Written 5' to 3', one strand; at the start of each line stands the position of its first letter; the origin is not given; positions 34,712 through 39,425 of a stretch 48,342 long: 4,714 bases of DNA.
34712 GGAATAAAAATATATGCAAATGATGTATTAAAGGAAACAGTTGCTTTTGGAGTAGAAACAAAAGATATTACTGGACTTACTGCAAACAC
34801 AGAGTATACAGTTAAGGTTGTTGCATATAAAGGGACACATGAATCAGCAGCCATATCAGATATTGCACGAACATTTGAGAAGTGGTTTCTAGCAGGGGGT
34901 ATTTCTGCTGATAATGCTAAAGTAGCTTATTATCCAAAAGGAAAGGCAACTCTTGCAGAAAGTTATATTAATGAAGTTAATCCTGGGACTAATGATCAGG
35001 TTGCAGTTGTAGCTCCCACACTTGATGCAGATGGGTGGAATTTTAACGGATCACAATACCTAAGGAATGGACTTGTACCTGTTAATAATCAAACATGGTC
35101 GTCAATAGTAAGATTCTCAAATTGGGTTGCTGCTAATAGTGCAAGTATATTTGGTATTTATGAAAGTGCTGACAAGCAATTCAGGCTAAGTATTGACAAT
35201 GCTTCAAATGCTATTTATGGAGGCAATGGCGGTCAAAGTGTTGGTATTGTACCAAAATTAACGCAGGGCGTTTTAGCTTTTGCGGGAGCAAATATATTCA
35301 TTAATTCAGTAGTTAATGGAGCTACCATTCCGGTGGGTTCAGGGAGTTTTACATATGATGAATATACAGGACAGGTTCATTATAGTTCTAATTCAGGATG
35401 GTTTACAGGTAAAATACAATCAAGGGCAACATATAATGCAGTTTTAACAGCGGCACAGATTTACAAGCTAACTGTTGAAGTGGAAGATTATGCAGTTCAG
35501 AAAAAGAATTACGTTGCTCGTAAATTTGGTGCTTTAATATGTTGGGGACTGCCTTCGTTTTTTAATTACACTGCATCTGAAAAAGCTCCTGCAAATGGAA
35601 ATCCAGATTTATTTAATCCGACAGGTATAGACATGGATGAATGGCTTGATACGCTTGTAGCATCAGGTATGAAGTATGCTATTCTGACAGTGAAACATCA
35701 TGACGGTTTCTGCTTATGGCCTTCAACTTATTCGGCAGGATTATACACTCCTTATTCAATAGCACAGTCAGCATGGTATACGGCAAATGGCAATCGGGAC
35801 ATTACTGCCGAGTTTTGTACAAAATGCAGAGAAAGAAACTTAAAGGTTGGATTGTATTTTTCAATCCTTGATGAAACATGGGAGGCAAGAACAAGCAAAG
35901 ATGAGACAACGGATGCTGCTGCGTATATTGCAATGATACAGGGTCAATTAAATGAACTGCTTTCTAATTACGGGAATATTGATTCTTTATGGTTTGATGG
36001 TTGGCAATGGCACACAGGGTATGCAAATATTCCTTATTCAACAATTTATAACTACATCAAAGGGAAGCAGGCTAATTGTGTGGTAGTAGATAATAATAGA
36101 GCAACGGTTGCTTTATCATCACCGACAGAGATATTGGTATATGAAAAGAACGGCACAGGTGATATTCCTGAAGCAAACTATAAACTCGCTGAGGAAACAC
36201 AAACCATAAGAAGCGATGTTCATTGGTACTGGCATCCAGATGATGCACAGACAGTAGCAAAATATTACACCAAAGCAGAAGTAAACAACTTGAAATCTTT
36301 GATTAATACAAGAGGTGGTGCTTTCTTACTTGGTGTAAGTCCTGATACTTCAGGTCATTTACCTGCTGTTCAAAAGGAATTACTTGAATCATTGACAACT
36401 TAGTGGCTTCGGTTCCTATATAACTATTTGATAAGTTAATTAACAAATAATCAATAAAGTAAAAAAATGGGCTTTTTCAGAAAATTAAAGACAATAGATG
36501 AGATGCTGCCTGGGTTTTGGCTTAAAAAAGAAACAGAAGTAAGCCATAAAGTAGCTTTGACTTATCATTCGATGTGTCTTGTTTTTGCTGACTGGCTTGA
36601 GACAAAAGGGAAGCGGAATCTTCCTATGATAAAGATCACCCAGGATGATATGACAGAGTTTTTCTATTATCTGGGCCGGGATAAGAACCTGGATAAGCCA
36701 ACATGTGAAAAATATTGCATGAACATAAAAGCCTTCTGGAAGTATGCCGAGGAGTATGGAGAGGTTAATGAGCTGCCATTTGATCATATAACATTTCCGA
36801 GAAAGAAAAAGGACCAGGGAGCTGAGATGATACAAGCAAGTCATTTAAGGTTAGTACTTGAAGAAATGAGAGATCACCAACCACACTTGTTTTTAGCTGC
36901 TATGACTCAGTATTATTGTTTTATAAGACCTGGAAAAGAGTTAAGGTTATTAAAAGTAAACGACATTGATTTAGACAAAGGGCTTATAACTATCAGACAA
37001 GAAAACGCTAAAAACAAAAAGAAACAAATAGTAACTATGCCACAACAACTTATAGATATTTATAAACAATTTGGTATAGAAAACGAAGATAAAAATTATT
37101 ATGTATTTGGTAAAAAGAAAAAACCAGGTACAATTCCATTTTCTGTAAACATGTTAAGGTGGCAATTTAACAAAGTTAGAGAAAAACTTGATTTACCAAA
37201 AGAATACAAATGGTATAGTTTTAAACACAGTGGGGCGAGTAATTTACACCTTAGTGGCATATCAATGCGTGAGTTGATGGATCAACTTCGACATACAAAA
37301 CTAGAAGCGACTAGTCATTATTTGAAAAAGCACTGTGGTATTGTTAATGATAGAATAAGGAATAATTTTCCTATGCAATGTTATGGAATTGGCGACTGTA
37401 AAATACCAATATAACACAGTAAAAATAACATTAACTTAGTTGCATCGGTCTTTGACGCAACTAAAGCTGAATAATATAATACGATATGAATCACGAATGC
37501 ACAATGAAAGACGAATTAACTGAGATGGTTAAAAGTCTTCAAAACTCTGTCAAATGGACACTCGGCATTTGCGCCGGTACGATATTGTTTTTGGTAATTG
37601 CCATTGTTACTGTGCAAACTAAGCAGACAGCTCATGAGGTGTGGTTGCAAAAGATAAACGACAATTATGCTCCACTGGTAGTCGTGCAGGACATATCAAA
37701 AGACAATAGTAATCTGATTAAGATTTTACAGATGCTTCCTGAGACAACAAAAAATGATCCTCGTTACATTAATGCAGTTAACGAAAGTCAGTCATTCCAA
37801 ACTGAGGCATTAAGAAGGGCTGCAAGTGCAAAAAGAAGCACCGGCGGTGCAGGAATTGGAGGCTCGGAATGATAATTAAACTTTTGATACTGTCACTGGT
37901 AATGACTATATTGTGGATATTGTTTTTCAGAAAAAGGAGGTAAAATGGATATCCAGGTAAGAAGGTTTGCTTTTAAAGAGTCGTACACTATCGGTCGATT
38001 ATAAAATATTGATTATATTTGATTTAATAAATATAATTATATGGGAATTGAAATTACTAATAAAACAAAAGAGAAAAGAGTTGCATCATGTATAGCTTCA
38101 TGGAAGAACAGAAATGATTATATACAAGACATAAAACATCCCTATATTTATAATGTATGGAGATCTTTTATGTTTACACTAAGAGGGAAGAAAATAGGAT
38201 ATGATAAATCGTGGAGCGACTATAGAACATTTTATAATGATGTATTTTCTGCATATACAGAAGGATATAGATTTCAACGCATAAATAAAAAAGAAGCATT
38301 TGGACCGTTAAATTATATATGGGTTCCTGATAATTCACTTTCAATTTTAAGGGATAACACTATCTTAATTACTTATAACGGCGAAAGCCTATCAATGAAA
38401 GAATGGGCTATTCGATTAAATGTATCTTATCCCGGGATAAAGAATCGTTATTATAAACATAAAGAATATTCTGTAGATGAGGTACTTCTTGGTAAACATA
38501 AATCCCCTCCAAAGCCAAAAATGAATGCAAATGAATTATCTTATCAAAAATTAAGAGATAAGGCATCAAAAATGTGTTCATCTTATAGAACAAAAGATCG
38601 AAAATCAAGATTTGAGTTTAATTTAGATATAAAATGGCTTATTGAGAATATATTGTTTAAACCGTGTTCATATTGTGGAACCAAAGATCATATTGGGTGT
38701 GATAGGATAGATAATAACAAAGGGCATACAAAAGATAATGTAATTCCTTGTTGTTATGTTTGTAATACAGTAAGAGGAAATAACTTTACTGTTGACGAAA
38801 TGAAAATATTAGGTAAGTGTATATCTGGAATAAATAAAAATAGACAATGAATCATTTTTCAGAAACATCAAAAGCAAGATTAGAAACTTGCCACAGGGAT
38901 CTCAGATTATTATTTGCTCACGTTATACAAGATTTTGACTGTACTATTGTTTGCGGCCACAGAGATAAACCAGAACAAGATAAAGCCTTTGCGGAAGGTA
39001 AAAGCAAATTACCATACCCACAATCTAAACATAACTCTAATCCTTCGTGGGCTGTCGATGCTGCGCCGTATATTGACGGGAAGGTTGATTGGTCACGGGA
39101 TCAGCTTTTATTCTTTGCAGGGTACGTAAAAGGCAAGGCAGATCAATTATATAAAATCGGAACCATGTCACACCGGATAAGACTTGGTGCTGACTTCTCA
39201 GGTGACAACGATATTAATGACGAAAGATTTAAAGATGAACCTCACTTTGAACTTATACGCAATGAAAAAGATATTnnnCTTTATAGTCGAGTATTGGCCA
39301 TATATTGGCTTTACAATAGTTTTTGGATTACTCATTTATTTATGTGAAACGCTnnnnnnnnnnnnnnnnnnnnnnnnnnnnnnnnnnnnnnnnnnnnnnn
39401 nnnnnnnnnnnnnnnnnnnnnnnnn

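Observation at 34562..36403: Virion-associated FN3-LamG-GH29 alpha-L-fucosidase fusion in the tail-fibre position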

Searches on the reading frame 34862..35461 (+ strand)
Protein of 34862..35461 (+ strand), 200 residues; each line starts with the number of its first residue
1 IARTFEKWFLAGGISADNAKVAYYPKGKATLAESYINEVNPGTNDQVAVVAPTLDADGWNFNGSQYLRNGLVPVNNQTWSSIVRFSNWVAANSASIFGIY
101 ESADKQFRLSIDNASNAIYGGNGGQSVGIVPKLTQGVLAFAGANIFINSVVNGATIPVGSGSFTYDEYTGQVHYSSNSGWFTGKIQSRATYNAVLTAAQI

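Call 55: find_homologous_proteins(query=window:34862-35461:+, max_evalue=1e-8)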
Query window:34862-35461:+ (200 aa): 3 proteins with E <= 1e-8 among 107 candidates.
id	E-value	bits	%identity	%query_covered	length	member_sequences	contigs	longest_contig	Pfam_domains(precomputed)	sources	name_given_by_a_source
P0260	2.0e-14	72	46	47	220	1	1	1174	-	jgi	jgi:hypothetical protein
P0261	1.1e-12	66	33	98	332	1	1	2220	-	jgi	jgi:hypothetical protein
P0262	1.1e-12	66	32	98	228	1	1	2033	-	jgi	jgi:hypothetical protein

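Call 57: find_homologous_proteins(query=A2, max_evalue=1e-10)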
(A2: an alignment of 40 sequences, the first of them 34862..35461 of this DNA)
Query A2 (40 sequences) (200 aa, profile of the alignment): 1262 proteins with E <= 1e-10 among 7123 candidates; the best 120 are listed.
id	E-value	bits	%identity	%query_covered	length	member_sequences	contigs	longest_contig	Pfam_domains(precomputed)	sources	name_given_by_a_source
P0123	1.5e-130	452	43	96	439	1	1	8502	PF13385.14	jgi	jgi:hypothetical protein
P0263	1.6e-77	278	45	97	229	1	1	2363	-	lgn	-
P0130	1.8e-76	275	44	98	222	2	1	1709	-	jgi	-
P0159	2.6e-76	274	39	98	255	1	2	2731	-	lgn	-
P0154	2.8e-76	274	34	98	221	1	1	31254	-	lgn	-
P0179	5.6e-76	273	36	97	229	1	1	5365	-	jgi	jgi:hypothetical protein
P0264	2.0e-75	271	41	97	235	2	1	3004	-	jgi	jgi:hypothetical protein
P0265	4.0e-75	270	40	97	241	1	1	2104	-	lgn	-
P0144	4.6e-75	270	43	98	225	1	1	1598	-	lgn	-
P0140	8.5e-75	269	40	97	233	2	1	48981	PF13385.14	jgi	jgi:hypothetical protein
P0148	1.9e-74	268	39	97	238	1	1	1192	-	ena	-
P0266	1.7e-73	265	42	98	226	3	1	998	-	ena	-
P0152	2.2e-73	265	44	97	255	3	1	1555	-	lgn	-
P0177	3.3e-73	264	38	96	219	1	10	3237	-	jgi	jgi:hypothetical protein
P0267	3.4e-73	264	39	97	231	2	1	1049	-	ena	-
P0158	2.1e-72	261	39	97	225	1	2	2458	PF13385.14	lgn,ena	-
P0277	1.7e-71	258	35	97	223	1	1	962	PF13385.14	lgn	-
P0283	4.4e-71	257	40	97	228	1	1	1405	PF13385.14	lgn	-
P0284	5.0e-71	257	42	98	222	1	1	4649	PF13385.14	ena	-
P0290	1.3e-70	256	39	94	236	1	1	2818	PF13385.14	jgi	-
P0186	2.4e-70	255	39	98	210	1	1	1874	PF13385.14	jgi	jgi:hypothetical protein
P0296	1.6e-69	252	39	100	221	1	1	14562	PF13385.14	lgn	-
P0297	1.7e-69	252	39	97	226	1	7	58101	-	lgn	-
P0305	3.5e-69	251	39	97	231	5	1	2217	PF13385.14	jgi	-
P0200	1.3e-68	249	36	97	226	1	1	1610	PF13385.14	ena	-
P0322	2.8e-68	248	38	98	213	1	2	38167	PF13385.14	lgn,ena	-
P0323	3.4e-68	248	43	97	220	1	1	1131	PF13385.14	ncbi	-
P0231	9.6e-68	246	37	97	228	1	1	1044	PF13385.14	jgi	jgi:hypothetical protein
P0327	1.4e-67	246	36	98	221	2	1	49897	-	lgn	-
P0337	5.5e-67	244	39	97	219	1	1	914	PF13385.14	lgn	-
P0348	2.5e-66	242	38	95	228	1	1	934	PF13385.14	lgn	-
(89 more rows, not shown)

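Call 59: find_encoding_contigs(protein=P0327, flank=8000, max_places=1)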
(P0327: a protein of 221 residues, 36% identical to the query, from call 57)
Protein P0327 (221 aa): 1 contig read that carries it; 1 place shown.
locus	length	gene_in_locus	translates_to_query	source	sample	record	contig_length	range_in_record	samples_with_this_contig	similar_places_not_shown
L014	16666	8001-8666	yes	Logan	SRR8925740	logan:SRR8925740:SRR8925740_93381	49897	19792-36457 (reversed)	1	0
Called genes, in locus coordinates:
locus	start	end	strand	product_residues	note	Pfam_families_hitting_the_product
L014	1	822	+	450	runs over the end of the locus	-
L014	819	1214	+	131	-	-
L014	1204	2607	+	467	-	-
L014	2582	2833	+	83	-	-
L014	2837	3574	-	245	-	-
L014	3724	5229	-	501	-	PF13148:DUF3987 (weak)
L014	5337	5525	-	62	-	-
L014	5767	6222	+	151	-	-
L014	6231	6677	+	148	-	-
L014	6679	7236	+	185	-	-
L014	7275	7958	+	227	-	PF13385:Laminin_G_3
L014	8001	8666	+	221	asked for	-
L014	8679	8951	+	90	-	-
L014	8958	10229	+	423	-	-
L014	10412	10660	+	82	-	-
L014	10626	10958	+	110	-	PF13385:Laminin_G_3 (weak)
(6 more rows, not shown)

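Call 60: find_encoding_contigs(protein=P0297, flank=8000, max_places=1)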
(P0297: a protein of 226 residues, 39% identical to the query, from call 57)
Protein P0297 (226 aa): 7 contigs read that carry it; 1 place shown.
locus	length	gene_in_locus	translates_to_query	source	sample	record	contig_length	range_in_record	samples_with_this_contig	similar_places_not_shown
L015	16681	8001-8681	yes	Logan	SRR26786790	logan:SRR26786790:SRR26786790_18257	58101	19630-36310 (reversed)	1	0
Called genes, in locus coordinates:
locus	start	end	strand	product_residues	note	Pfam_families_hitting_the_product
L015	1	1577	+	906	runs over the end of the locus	-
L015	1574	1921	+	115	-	-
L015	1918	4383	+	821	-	-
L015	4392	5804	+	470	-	-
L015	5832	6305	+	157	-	-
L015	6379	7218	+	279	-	-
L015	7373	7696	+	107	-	-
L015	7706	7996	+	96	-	-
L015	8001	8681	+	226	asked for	-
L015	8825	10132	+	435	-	-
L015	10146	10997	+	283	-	-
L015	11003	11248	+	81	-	-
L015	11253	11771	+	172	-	-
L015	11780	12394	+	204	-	-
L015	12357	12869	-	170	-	-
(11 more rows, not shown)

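Call 98: predict_structure(alignment_id=A2)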
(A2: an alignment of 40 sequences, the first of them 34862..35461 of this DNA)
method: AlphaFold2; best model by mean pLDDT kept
length: 200 residues; sequences in the alignment: 40
mean_pLDDT: 95.5   pTM: 0.91
mean pLDDT of the five models: 95.5, 94.3, 93.8, 92.6, 92.4
residues with pLDDT >= 90: 185; 70-90: 12; 50-70: 3; < 50: 0
segments of 3 or more residues with pLDDT < 50: none
pLDDT, mean of each block of 10 residues (from residue 1): 78 97 98 98 98 98 97 98 95 94 97 93 96 96 97 96 98 92 98 97
secondary structure, 60 per line:
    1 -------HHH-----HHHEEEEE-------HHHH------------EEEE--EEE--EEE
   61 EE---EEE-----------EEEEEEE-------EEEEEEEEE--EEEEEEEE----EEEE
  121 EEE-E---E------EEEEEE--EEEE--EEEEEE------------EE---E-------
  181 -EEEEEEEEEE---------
elements in order: E19-23 H31-34 E47-50 E53-55 E58-62 E66-68 E80-86 E94-102 E105-112 E117-123 E136-141 E144-147 E150-155 E182-191

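Call 101: fold_search(model_id=the predicted structure, library=pdb)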
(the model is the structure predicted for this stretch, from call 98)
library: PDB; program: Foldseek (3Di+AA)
matches with E <= 10: 550; with E <= 0.001: 50
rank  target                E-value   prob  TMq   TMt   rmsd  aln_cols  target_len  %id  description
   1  1wcs                  7.5e-06  1.00  0.58  0.22   5.5       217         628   13  A mutant of Trypanosoma rangeli sialidase displaying trans-sialidase activity (released 2004-12-15)
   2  1n1s                  1.2e-05  1.00  0.61  0.22   5.3       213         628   14  Trypanosoma rangeli sialidase (released 2003-01-07)
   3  5ho0                  1.2e-05  1.00  0.56  0.17   5.9       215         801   20  Crystal structure of AbnA (closed conformation), a GH43 extracellular arabinanase from Geobacillus stearothermophilus (released 2017-02-01)
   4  2a75                  1.6e-05  1.00  0.63  0.23   5.5       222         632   13  Trypanosoma rangeli Sialidase In Complex With 2,3- Difluorosialic Acid (Covalent Intermediate) (released 2005-11-22)
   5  2ags                  2.2e-05  1.00  0.62  0.23   5.0       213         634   12  Trypanosoma rangeli Sialidase in Complex with 2-Keto-3-deoxy-D-glycero-D-galacto-2,3-difluoro-nononic acid (2,3-difluoro (released 2005-11-22)
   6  1mz5                  2.2e-05  1.00  0.60  0.22   5.2       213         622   14  Trypanosoma rangeli sialidase (released 2002-10-16)
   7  2fhr                  2.4e-05  1.00  0.58  0.22   5.7       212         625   13  Trypanosoma Rangeli Sialidase In Complex With 2,3- Difluorosialic Acid (Covalent Intermediate) (released 2006-01-17)
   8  1mz6                  2.7e-05  1.00  0.57  0.21   5.6       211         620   11  Trypanosoma rangeli sialidase in complex with the inhibitor DANA (released 2002-10-16)
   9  1ms8_A                4.8e-05  1.00  0.59  0.22   5.6       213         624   13  Triclinic form of Trypanosoma cruzi trans-sialidase, in complex with 3-deoxy-2,3-dehydro-N-acetylneuraminic acid (DANA (released 2003-03-25)
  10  1mr5                  5.4e-05  1.00  0.57  0.21   6.2       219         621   14  Orthorhombic form of Trypanosoma cruzi trans-sialidase (released 2003-03-18)
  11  1s0i_A                6.0e-05  1.00  0.59  0.22   5.8       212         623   15  Trypanosoma cruzi trans-sialidase in complex with sialyl-lactose (Michaelis complex) (released 2004-05-18)
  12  3ogg                  6.3e-05  1.00  0.57  0.32   5.6       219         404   11  Crystal structure of the receptor binding domain of botulinum neurotoxin D (released 2010-09-01)
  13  5ho2                  8.0e-05  1.00  0.64  0.18   4.4       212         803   17  Crystal structure of AbnA (open conformation), a GH43 extracellular arabinanase from Geobacillus stearothermophilus (released 2017-02-01)
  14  7by5                  8.9e-05  1.00  0.57  0.12   5.7       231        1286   12  Tetanus neurotoxin mutant-(H233A/E234Q/H237A/Y375F) (released 2021-02-17)
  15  3pme                  1.2e-04  1.00  0.57  0.31   5.4       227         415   10  Crystal structure of the receptor binding domain of botulinum neurotoxin C/D mosaic serotype (released 2010-12-15)
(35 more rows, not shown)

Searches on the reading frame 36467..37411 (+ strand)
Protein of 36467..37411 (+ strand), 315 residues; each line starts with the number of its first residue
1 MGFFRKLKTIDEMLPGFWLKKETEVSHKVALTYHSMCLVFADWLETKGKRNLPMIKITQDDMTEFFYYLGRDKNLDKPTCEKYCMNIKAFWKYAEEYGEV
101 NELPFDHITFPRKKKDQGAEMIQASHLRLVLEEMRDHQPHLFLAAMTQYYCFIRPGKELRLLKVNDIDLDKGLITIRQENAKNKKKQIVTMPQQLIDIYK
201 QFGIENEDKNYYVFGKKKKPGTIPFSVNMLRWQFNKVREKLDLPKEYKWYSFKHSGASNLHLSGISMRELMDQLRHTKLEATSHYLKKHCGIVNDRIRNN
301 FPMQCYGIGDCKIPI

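Call 12: search_protein_families(library=phrogs, proteins=[window:36467-37411:+], max_evalue=0.001)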
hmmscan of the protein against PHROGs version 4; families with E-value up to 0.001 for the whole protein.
window:36467-37411:+ (315 aa): 3 families
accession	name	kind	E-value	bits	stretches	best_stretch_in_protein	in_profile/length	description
phrog_1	-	integration and excision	2.4e-31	110.7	1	23-287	180-434/611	integrase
phrog_216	-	integration and excision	3e-23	83.4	1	81-287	16-223/301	integrase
phrog_7685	-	integration and excision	0.00021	21.9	1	181-286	124-224/240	integrase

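Call 46: search_protein_families(library=pfam, proteins=[window:36467-37411:+], max_evalue=0.05)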
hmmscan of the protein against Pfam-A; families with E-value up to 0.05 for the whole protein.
window:36467-37411:+ (315 aa): 3 families
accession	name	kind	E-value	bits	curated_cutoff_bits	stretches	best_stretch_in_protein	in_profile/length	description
PF00589.27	Phage_integrase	-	2.8e-14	53.7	27.1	1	138-288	21-168/172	Phage integrase family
PF13102.12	Phage_int_SAM_5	-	3.7e-06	27.7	22.3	1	21-104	13-92/98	Phage integrase SAM-like domain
PF02899.23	Phage_int_SAM_1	-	0.00022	21.9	22.3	0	63-98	2-36/83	Phage integrase, N-terminal SAM-like domain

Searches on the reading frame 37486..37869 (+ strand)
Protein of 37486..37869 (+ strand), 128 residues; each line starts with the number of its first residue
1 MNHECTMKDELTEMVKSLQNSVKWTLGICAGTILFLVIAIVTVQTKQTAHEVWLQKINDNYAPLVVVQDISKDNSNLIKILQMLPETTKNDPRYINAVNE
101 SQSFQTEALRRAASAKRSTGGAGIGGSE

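Call 12: search_protein_families(library=phrogs, proteins=[window:37486-37869:+], max_evalue=0.001)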
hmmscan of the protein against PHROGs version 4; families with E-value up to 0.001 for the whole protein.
window:37486-37869:+ (128 aa): 0 families

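Call 46: search_protein_families(library=pfam, proteins=[window:37486-37869:+], max_evalue=0.05)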
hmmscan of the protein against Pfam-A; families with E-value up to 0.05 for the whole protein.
window:37486-37869:+ (128 aa): 2 families
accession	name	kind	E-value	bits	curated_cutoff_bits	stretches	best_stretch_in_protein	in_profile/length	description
PF10779.14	XhlA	-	0.002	18.7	34.7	1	9-40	35-66/67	Haemolysin XhlA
PF01965.30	DJ-1_PfpI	-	0.013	15.7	26.6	1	5-59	77-130/165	DJ-1/PfpI family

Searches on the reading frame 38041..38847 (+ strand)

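Call 12: search_protein_families(library=phrogs, proteins=[window:38041-38847:+], max_evalue=0.001)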
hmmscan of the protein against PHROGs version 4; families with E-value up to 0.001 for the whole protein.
window:38041-38847:+ (269 aa): 5 families
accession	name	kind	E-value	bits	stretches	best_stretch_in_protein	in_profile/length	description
phrog_3377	-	DNA, RNA and nucleotide metabolism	3.5e-18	67.1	1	49-192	38-178/196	HNH endonuclease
phrog_1035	-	DNA, RNA and nucleotide metabolism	6.3e-12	46.9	1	137-255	109-220/271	endonuclease VII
phrog_3322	-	DNA, RNA and nucleotide metabolism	7e-08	33.5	1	159-258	37-145/162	endonuclease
phrog_1400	-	moron, auxiliary metabolic gene and host takeover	6.5e-06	27.2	1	190-255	24-95/251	Srd anti-sigma factor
phrog_3118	-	DNA, RNA and nucleotide metabolism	0.00041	20.9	0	208-246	50-97/287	HNH endonuclease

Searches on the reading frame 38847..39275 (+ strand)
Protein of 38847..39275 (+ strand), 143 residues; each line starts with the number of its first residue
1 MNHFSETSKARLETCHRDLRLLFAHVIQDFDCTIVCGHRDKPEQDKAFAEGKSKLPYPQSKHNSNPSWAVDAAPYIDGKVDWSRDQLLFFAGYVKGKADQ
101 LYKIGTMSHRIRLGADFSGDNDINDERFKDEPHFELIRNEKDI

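Call 12: search_protein_families(library=phrogs, proteins=[window:38847-39275:+], max_evalue=0.001)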
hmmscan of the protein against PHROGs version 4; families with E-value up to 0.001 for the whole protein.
window:38847-39275:+ (143 aa): 2 families
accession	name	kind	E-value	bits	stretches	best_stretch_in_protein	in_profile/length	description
phrog_465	-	lysis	1.5e-29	104.3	1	1-140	42-169/292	endolysin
phrog_1768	-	lysis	0.00026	19.7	1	23-138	943-1054/1577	endolysin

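Call 46: search_protein_families(library=pfam, proteins=[window:38847-39275:+], max_evalue=0.05)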
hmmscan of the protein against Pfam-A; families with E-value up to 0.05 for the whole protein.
window:38847-39275:+ (143 aa): 0 families

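Call 84: search_protein_families(library=ncbifam, proteins=[window:38847-39275:+], max_evalue=0.001)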
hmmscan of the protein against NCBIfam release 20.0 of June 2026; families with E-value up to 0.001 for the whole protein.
window:38847-39275:+ (143 aa): 0 families
